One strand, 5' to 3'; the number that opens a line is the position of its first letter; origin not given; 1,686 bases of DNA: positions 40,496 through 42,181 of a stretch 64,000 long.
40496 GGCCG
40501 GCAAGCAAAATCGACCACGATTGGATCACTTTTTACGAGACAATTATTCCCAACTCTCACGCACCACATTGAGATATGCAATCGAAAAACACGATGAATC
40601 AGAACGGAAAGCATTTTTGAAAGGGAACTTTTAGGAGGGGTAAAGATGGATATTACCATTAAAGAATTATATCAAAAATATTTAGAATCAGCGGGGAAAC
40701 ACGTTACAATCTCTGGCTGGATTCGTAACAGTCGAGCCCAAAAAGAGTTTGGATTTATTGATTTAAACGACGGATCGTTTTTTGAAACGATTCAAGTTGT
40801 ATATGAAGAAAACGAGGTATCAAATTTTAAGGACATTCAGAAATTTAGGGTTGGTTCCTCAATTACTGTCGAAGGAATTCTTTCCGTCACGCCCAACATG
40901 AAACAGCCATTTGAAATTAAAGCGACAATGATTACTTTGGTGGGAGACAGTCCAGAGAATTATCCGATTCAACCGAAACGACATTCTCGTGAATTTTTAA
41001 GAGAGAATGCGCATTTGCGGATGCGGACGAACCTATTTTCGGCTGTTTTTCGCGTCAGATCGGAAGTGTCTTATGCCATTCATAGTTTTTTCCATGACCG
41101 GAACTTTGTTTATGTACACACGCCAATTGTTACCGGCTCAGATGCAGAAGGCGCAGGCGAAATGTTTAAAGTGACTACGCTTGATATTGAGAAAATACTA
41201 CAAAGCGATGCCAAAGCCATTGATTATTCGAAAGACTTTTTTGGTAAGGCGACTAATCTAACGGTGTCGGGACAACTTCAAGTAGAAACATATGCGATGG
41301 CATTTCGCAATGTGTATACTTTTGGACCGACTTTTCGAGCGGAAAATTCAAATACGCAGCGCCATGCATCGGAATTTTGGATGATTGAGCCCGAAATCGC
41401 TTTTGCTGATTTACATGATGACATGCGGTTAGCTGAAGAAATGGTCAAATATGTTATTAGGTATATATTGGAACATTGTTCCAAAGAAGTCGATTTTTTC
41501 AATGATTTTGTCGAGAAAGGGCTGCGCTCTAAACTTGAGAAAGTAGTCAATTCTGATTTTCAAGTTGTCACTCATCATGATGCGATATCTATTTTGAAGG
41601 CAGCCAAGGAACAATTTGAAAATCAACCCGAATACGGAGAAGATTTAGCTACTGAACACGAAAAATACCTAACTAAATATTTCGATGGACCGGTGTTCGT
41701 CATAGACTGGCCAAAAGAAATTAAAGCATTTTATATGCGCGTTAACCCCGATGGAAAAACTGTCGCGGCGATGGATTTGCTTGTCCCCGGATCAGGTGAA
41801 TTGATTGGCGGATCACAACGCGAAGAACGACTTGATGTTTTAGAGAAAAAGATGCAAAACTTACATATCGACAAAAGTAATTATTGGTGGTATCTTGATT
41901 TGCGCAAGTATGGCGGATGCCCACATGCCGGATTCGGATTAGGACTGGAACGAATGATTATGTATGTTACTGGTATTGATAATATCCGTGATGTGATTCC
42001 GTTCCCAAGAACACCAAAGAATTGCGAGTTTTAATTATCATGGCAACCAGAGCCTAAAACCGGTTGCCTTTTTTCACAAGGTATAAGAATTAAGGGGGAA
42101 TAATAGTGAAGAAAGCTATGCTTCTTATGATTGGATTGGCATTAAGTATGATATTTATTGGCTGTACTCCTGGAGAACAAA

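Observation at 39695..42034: Asn-type T-box leader controlling an unusual two-gene operon: AlkD-like DNA glycosylase plus asnS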

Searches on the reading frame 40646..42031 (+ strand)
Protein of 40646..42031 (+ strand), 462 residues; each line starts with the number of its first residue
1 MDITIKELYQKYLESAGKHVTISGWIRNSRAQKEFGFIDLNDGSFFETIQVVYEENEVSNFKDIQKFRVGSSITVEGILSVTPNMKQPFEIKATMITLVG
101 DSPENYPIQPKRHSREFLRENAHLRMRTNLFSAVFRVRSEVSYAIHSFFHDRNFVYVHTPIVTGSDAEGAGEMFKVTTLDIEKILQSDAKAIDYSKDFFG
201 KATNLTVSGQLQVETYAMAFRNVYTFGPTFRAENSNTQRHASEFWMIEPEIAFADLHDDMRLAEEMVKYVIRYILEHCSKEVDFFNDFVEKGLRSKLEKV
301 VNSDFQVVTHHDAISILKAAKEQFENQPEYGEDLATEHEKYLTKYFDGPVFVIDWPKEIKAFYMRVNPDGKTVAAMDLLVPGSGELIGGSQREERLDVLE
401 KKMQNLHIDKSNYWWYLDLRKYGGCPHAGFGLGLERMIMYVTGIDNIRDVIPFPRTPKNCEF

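Call 4: search_protein_families(library=pfam, proteins=[window:40646-42031:+], max_evalue=0.01)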
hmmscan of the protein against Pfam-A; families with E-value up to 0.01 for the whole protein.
window:40646-42031:+ (462 aa): 3 families
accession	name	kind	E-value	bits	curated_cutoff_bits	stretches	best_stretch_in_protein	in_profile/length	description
PF00152.25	tRNA-synt_2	-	1.3e-69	235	25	1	116-456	3-307/308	tRNA synthetases class II (D, K and N)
PF01336.31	tRNA_anti-codon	-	4.3e-12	46.2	27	1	20-98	1-74/75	OB-fold nucleic acid binding domain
PF01409.25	tRNA-synt_2d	-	0.0014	18.6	19.8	1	428-450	213-235/246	tRNA synthetases class II core domain (F)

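Call 5: search_protein_families(library=ncbifam, proteins=[window:40646-42031:+], max_evalue=0.01)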
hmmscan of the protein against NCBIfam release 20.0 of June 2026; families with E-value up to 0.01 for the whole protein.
window:40646-42031:+ (462 aa): 18 families
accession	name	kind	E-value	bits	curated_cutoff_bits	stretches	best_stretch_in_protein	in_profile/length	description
NF003037.0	PRK03932.1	equivalog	2.4e-202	672.9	414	1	3-462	4-451/451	asparagine--tRNA ligase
TIGR00457.1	asnS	equivalog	1.4e-186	620.7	342.6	1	3-462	2-455/455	asparagine--tRNA ligase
NF003483.0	PRK05159.1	equivalog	3.9e-81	273.2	353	2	197-456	179-432/438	aspartate--tRNA(Asn) ligase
TIGR00458.1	aspS_nondisc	equivalog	6.7e-69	232.9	368.4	1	15-458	10-424/428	aspartate--tRNA(Asn) ligase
NF005052.0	PRK06462.1-1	equivalog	3.4e-45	154.6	368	1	116-456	31-346/353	asparagine synthetase A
TIGR00459.1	aspS_bact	equivalog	3.7e-40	137.8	373.85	2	14-276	13-262/586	aspartate--tRNA ligase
NF001756.1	PRK00484.1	subfamily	2.6e-39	135.2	468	2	220-455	237-484/488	lysine--tRNA ligase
NF001750.0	PRK00476.1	equivalog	5.7e-37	127.3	443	2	14-172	15-181/590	aspartate--tRNA ligase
NF005054.0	PRK06462.1-4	equivalog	1.8e-34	119.2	309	1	131-458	21-313/318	asparagine synthetase A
TIGR00499.1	lysS_bact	equivalog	9.7e-32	110.2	427.6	2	220-455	240-491/496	lysine--tRNA ligase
NF005053.0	PRK06462.1-3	equivalog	4.8e-29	101.8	322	1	198-451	14-262/274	asparagine synthetase A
NF005055.0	PRK06462.1-5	equivalog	3.9e-27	95.2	389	1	113-456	9-334/341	asparagine synthetase A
NF002821.0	PRK02983.1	equivalog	3.9e-15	55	742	2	221-455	847-1097/1102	bifunctional lysylphosphatidylglycerol synthetase/lysine--tRNA ligase LysX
NF009101.0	PRK12445.1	subfamily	8.3e-15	54.3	1026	1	13-455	61-500/505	lysine--tRNA ligase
TIGR00462.1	genX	equivalog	2.7e-12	46.8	286.9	1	137-453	3-304/304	EF-P lysine aminoacylase EpmA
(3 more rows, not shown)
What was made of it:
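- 40646..42034 (+): asnS, asparagine--tRNA ligase, 462 aa. NF003037 672.9 bits, TIGR00457 620.7 bits (call 5); PF00152 and PF01336 (call 4).
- Checked: ORF 40646-42034 is asnS (NF003037, 673 bits against a cut-off of 414, call 5).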

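Call 23: find_homologous_proteins(query=window:40646-42031:+)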
Query window:40646-42031:+ (462 aa): 8000 proteins with E <= 0.001 among 8000 candidates; the best 120 are listed.
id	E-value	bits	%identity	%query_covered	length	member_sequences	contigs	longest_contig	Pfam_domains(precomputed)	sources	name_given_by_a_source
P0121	0.0e+0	1063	100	100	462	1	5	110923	PF01336.32,PF00152.26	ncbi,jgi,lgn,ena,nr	ncbi:MAG: asparagine--tRNA ligase [Candidatus Izemoplasmatales bacterium]|jgi:asparaginyl-tRNA synth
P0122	1.1e-285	966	89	100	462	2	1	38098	PF01336.32,PF00152.26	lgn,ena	-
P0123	2.5e-268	909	84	100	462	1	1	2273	PF01336.32,PF00152.26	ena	-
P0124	6.2e-266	901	82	100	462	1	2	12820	PF01336.32,PF00152.26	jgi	jgi:asparaginyl-tRNA synthetase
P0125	1.3e-261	887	81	100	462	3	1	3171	PF01336.32,PF00152.26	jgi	-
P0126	1.8e-260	883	81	100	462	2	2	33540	PF01336.32,PF00152.26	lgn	-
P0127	6.6e-256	868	79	100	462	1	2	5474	PF01336.32,PF00152.26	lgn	-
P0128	5.1e-255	865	78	100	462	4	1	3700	PF01336.32,PF00152.26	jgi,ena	-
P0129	9.0e-255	864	79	100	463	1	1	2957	PF01336.32,PF00152.26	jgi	-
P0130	1.1e-254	864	79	100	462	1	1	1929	PF01336.32,PF00152.26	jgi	-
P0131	2.8e-254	862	79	100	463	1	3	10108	PF01336.32,PF00152.26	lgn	-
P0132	8.0e-253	858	78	100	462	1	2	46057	PF01336.32,PF00152.26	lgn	-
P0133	5.6e-252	855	79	100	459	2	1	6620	PF01336.32,PF00152.26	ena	-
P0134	8.2e-252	854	78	100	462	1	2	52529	PF01336.32,PF00152.26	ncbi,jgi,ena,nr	ncbi:MAG: asparagine--tRNA ligase [Acholeplasmataceae bacterium]|jgi:asparaginyl-tRNA synthetase|nr:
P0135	1.1e-251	854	78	100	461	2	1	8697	PF01336.32,PF00152.26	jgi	jgi:asparaginyl-tRNA synthetase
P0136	1.9e-251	853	78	100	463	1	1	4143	PF01336.32,PF00152.26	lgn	-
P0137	2.2e-251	853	78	100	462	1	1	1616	PF01336.32,PF00152.26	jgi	jgi:asparaginyl-tRNA synthetase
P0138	6.5e-251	851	79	100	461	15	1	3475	PF01336.32,PF00152.26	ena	-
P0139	1.1e-250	850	78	100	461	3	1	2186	PF01336.32,PF00152.26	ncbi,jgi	-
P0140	2.0e-248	843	78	100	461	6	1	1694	PF01336.32,PF00152.26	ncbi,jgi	-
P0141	7.0e-248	841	77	100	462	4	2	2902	PF01336.32,PF00152.26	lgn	-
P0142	8.1e-248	841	75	100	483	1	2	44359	PF01336.32,PF00152.26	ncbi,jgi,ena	-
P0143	1.2e-247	841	76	100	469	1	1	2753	PF01336.32,PF00152.26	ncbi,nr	ncbi:MAG: asparagine--tRNA ligase [Bacillota bacterium]|nr:asparagine--tRNA ligase [Bacillota bacter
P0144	3.0e-247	839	78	100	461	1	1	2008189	PF01336.32,PF00152.26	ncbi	-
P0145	4.4e-247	839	76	100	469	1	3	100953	PF01336.32,PF00152.26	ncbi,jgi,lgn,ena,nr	ncbi:MAG TPA: asparagine--tRNA ligase [Acholeplasmatales bacterium]|nr:asparagine--tRNA ligase [Acho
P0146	5.0e-247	838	77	100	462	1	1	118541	PF01336.32,PF00152.26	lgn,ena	-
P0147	6.0e-247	838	78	100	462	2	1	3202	PF01336.32,PF00152.26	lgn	-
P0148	1.1e-246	837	77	100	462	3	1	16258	PF01336.32,PF00152.26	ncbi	-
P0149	2.0e-246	836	76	100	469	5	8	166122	PF01336.32,PF00152.26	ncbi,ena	-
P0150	3.6e-246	836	78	100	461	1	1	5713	PF01336.32,PF00152.26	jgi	-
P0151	8.9e-246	834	76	100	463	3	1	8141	PF01336.32,PF00152.26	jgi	-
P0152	1.1e-245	834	77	100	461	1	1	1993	PF01336.32,PF00152.26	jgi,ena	-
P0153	2.4e-244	830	77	100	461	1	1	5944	PF01336.32,PF00152.26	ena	-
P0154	3.4e-244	829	76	100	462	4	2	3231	PF01336.32,PF00152.26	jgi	jgi:asparaginyl-tRNA synthetase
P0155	1.1e-243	827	77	100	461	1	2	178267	PF01336.32,PF00152.26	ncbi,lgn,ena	-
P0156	1.3e-243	827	75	100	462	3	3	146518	PF01336.32,PF00152.26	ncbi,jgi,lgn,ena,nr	ncbi:MAG: asparagine--tRNA ligase [Firmicutes bacterium]|nr:asparagine--tRNA ligase [Bacillota bacte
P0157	1.5e-243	827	75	99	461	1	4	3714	PF01336.32,PF00152.26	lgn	-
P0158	2.7e-243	826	76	100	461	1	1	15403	PF01336.32,PF00152.26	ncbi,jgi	jgi:asparaginyl-tRNA synthetase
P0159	2.9e-243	826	76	100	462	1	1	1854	PF01336.32,PF00152.26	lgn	-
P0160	3.0e-243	826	75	100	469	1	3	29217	PF01336.32,PF00152.26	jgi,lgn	-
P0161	3.7e-243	826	75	99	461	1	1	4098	PF01336.32,PF00152.26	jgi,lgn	-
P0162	2.6e-242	823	74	100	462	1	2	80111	PF01336.32,PF00152.26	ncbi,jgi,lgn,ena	-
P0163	2.7e-242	823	74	100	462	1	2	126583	PF01336.32,PF00152.26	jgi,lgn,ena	-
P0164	3.1e-242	823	75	100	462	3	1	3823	PF01336.32,PF00152.26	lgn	-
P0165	6.7e-242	822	75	100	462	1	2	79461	PF01336.32,PF00152.26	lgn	-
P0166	8.8e-242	821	74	100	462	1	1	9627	PF01336.32,PF00152.26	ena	-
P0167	5.3e-241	819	76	100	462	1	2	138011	PF01336.32,PF00152.26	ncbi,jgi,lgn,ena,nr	ncbi:MAG: asparagine--tRNA ligase [Firmicutes bacterium]|nr:asparagine--tRNA ligase [Bacillota bacte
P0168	2.3e-240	817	76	100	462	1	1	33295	PF01336.32,PF00152.26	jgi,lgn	-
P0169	4.1e-240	816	75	100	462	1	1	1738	PF01336.32,PF00152.26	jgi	jgi:asparaginyl-tRNA synthetase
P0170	6.8e-240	815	75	100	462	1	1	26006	PF01336.32,PF00152.26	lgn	-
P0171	9.4e-240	814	74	100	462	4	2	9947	PF01336.32,PF00152.26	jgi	jgi:asparaginyl-tRNA synthetase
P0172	2.2e-239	813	73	100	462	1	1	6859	PF01336.32,PF00152.26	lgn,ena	-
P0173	3.2e-238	809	75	100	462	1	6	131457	PF01336.32,PF00152.26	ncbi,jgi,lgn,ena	-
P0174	3.5e-237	806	74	100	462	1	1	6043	PF01336.32,PF00152.26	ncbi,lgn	-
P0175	2.7e-235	800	74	100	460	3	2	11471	PF01336.32,PF00152.26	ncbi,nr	ncbi:MAG: asparagine--tRNA ligase [Candidatus Izemoplasmatales bacterium]|nr:asparagine--tRNA ligase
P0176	3.5e-234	796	74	100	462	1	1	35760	PF01336.32,PF00152.26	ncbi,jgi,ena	-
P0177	5.5e-234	795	73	100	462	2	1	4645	PF01336.32,PF00152.26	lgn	-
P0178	1.0e-233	795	73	100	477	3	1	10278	PF01336.32,PF00152.26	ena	-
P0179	2.2e-233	794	73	100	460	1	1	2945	PF01336.32,PF00152.26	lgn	-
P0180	3.6e-232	790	72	100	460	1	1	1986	PF01336.32,PF00152.26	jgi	jgi:asparaginyl-tRNA synthetase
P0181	4.4e-232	789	73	100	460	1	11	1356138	PF01336.32,PF00152.26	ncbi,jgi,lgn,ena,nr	ncbi:MAG: asparagine--tRNA ligase [Candidatus Izemoplasmatales bacterium]|jgi:asparaginyl-tRNA synth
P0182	1.9e-231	787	72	100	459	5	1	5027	PF01336.32,PF00152.26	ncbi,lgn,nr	ncbi:MAG: asparagine--tRNA ligase [Candidatus Izemoplasmatales bacterium]|nr:asparagine--tRNA ligase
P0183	2.0e-231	787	72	100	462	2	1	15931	PF01336.32,PF00152.26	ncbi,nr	ncbi:MAG: asparagine--tRNA ligase [Bacilli bacterium]|nr:asparagine--tRNA ligase [Bacilli bacterium]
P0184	4.0e-231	786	73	100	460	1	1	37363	PF01336.32,PF00152.26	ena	-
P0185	4.9e-231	786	72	100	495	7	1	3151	PF01336.32,PF00152.26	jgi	jgi:asparaginyl-tRNA synthetase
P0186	3.5e-230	783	71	100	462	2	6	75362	PF01336.32,PF00152.26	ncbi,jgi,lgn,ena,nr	ncbi:MAG TPA: asparagine--tRNA ligase [Bacillota bacterium]|nr:asparagine--tRNA ligase [Bacillota ba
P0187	1.1e-229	781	72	100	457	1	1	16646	PF01336.32,PF00152.26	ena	-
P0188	2.5e-229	780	71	100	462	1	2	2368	PF01336.32,PF00152.26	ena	-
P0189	4.9e-229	779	72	99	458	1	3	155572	PF01336.32,PF00152.26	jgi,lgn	jgi:asparaginyl-tRNA synthetase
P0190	5.5e-229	779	71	100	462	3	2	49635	PF01336.32,PF00152.26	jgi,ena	-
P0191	3.6e-228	776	71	100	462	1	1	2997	PF01336.32,PF00152.26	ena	-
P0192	2.0e-227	774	71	100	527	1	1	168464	PF01336.32,PF00152.26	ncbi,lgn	-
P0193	3.1e-227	773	71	100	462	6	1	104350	PF01336.32,PF00152.26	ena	-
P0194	5.8e-227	772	71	100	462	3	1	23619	PF01336.32,PF00152.26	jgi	-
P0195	6.3e-227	772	72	100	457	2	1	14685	PF01336.32,PF00152.26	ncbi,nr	ncbi:MAG: asparagine--tRNA ligase [Bacilli bacterium]|nr:asparagine--tRNA ligase [Bacilli bacterium]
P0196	8.8e-227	772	70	100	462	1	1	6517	PF01336.32,PF00152.26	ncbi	-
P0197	1.6e-226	771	70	100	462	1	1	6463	PF01336.32,PF00152.26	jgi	-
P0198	2.5e-226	770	72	99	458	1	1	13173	PF01336.32,PF00152.26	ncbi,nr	ncbi:MAG: asparagine--tRNA ligase [Tenericutes bacterium]|nr:asparagine--tRNA ligase [Mycoplasmatota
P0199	3.8e-226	770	69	100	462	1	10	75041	PF01336.32,PF00152.26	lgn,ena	-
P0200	3.9e-226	770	70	100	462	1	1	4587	PF01336.32,PF00152.26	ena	-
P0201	4.6e-226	769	71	100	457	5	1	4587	PF01336.32,PF00152.26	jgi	-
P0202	4.7e-226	769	70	100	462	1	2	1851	PF01336.32,PF00152.26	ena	-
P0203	5.1e-226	769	69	100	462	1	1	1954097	PF01336.32,PF00152.26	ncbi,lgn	-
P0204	5.5e-226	769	70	100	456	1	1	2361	PF01336.32,PF00152.26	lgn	-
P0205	8.8e-226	768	71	100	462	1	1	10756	PF01336.32,PF00152.26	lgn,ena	-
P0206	1.0e-225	768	70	100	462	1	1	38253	PF01336.32,PF00152.26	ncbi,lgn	-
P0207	1.1e-225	768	70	100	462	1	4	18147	PF01336.32,PF00152.26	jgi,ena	jgi:asparaginyl-tRNA synthetase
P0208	1.1e-225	768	70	100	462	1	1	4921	PF01336.32,PF00152.26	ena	-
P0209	1.6e-225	768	71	99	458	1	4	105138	PF01336.32,PF00152.26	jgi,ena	-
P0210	2.9e-225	767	71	100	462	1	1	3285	PF01336.32,PF00152.26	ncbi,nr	ncbi:MAG: asparagine--tRNA ligase [Candidatus Izimaplasma sp.]|nr:asparagine--tRNA ligase [Candidatu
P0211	3.4e-225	767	71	99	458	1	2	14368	PF01336.32,PF00152.26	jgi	jgi:asparaginyl-tRNA synthetase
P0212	3.5e-225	766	70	100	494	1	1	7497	PF01336.32,PF00152.26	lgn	-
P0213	4.1e-225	766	69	100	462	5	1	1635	PF01336.32,PF00152.26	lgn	-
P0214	5.7e-225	766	72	100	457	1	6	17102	PF01336.32,PF00152.26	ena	-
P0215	6.3e-225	766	71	99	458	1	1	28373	PF01336.32,PF00152.26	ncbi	-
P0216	1.1e-224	765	71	99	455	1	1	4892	PF01336.32,PF00152.26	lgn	-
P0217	1.1e-224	765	70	100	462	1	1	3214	PF01336.32,PF00152.26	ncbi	-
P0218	1.2e-224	765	71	100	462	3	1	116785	PF01336.32,PF00152.26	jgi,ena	-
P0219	1.3e-224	765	72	99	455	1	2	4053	PF01336.32,PF00152.26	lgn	-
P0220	1.3e-224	765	70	100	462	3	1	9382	PF01336.32,PF00152.26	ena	-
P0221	1.3e-224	765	70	100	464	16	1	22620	PF01336.32,PF00152.26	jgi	-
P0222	1.4e-224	765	71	100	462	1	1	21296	PF01336.32,PF00152.26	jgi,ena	-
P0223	1.5e-224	764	70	99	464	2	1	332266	PF01336.32,PF00152.26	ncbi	-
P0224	1.5e-224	764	71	100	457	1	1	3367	PF01336.32,PF00152.26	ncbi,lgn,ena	-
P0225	1.8e-224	764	71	100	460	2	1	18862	PF01336.32,PF00152.26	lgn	-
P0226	1.8e-224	764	72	99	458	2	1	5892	PF01336.32,PF00152.26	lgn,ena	-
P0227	1.8e-224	764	70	100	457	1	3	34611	PF01336.32,PF00152.26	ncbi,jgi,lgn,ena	-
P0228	2.1e-224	764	70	100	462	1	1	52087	PF01336.32,PF00152.26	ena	-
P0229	2.1e-224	764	69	100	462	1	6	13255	PF01336.32,PF00152.26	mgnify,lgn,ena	mgnify:CR=1 FL=1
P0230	2.4e-224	764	69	100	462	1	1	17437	PF01336.32,PF00152.26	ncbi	-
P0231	2.4e-224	764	70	100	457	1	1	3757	PF01336.32,PF00152.26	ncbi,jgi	-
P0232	2.7e-224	764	70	100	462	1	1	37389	PF01336.32,PF00152.26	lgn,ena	-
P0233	2.8e-224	764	70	100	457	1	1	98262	PF01336.32,PF00152.26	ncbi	-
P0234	3.0e-224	763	69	100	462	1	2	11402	PF01336.32,PF00152.26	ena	-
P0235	3.9e-224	763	69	100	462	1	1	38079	PF01336.32,PF00152.26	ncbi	-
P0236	4.2e-224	763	71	99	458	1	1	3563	PF01336.32,PF00152.26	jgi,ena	-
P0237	4.8e-224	763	69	100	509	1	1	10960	PF01336.32,PF00152.26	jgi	jgi:asparaginyl-tRNA synthetase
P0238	7.8e-224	762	70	100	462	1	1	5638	PF01336.32,PF00152.26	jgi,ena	-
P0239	1.2e-223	761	69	100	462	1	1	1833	PF01336.32,PF00152.26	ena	-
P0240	1.5e-223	761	69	100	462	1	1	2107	PF01336.32,PF00152.26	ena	-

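Call 24: find_encoding_contigs(protein=P0144, flank=4000, max_places=1)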
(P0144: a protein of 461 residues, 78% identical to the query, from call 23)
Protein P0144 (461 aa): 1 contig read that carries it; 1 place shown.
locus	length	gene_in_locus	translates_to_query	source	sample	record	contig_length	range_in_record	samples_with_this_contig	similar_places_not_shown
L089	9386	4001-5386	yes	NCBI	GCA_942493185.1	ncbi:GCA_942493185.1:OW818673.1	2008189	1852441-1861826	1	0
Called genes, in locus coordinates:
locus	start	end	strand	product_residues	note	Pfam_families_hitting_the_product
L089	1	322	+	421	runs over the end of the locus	PF00817:IMS, PF11798:IMS_HHH (weak), PF21999:IMS_HHH_1 (weak), PF11799:IMS_C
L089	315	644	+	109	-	PF08863:YolD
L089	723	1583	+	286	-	PF22700:MVD-like_N (weak), PF00288:GHMP_kinases_N, PF08544:GHMP_kinases_C (weak)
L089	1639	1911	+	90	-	PF04026:SpoVG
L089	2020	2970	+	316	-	PF13793:Pribosyltran_N, PF00156:Pribosyltran, PF14572:Pribosyl_synth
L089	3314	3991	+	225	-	PF08713:DNA_alkylation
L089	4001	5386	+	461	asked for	PF01336:tRNA_anti-codon, PF00152:tRNA-synt_2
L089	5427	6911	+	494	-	PF16656:Pur_ac_phosph_N, PF00149:Metallophos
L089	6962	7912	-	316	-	PF01145:Band_7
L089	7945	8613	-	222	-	PF06271:RDD (faint)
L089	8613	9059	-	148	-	PF01957:NfeD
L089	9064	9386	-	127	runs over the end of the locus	-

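Call 25: find_encoding_contigs(protein=P0181, flank=4000, max_places=1)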
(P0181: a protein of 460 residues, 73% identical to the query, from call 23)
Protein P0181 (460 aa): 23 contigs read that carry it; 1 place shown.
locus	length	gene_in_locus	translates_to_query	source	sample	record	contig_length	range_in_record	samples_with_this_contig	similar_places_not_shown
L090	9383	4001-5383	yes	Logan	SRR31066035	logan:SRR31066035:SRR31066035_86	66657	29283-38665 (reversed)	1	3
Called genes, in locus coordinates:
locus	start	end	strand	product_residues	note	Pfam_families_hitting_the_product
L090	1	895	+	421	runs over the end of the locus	PF00817:IMS, PF11798:IMS_HHH, PF21999:IMS_HHH_1 (weak), PF11799:IMS_C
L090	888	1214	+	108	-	PF08863:YolD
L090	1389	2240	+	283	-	PF00288:GHMP_kinases_N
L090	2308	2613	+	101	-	PF04026:SpoVG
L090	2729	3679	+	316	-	PF13793:Pribosyltran_N, PF00156:Pribosyltran, PF14572:Pribosyl_synth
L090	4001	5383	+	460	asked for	PF01336:tRNA_anti-codon, PF00152:tRNA-synt_2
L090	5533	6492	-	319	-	PF01145:Band_7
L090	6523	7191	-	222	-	PF06271:RDD (weak)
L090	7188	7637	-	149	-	PF01957:NfeD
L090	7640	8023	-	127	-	-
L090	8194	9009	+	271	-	PF01171:ATP_bind_3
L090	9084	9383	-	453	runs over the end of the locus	PF10396:TrmE_N, PF12631:MnmE_helical, PF00071:Ras (weak), PF00350:Dynamin_N (faint), PF01926:MMR_HSR1, PF02421:FeoB_N, PF04548:AIG1 (weak)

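Call 26: find_encoding_contigs(protein=P0203, flank=4000, max_places=1)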
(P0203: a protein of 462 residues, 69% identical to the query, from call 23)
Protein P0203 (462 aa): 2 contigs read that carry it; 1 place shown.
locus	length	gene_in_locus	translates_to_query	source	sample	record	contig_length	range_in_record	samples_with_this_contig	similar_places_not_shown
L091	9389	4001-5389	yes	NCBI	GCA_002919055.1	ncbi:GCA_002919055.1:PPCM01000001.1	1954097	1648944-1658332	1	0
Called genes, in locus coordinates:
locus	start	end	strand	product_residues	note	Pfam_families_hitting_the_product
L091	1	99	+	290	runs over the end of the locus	PF00398:RrnaAD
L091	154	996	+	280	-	PF22700:MVD-like_N (faint), PF00288:GHMP_kinases_N, PF08544:GHMP_kinases_C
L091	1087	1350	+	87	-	PF04026:SpoVG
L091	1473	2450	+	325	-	PF13793:Pribosyltran_N, PF00156:Pribosyltran, PF14572:Pribosyl_synth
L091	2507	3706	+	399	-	PF02646:RmuC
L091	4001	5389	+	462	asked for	PF01336:tRNA_anti-codon, PF00152:tRNA-synt_2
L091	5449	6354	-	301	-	PF01145:Band_7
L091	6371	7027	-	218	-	PF06271:RDD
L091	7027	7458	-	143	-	PF01957:NfeD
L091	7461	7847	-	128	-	-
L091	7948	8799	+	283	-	PF01171:ATP_bind_3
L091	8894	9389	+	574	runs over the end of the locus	-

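Call 28: find_encoding_contigs(protein=P0145, flank=4000, max_places=1)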
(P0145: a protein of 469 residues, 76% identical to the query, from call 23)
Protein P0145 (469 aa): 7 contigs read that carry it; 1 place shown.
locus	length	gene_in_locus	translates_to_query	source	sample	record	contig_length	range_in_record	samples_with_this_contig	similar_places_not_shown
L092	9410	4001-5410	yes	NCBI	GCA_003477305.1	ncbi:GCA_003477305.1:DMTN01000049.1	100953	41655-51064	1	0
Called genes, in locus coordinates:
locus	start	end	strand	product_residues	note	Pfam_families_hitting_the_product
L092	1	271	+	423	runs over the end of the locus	PF00817:IMS, PF11798:IMS_HHH (weak), PF21999:IMS_HHH_1 (weak), PF11799:IMS_C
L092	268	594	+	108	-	PF08863:YolD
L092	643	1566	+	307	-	PF00288:GHMP_kinases_N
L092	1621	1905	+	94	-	PF04026:SpoVG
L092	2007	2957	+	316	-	PF13793:Pribosyltran_N, PF00156:Pribosyltran, PF14572:Pribosyl_synth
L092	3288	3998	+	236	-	PF08713:DNA_alkylation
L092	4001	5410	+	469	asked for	PF01336:tRNA_anti-codon, PF00152:tRNA-synt_2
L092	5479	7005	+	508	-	PF16656:Pur_ac_phosph_N (weak), PF00149:Metallophos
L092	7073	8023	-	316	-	PF01145:Band_7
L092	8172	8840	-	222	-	PF06271:RDD (weak)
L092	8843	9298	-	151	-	PF01957:NfeD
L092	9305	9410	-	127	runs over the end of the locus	-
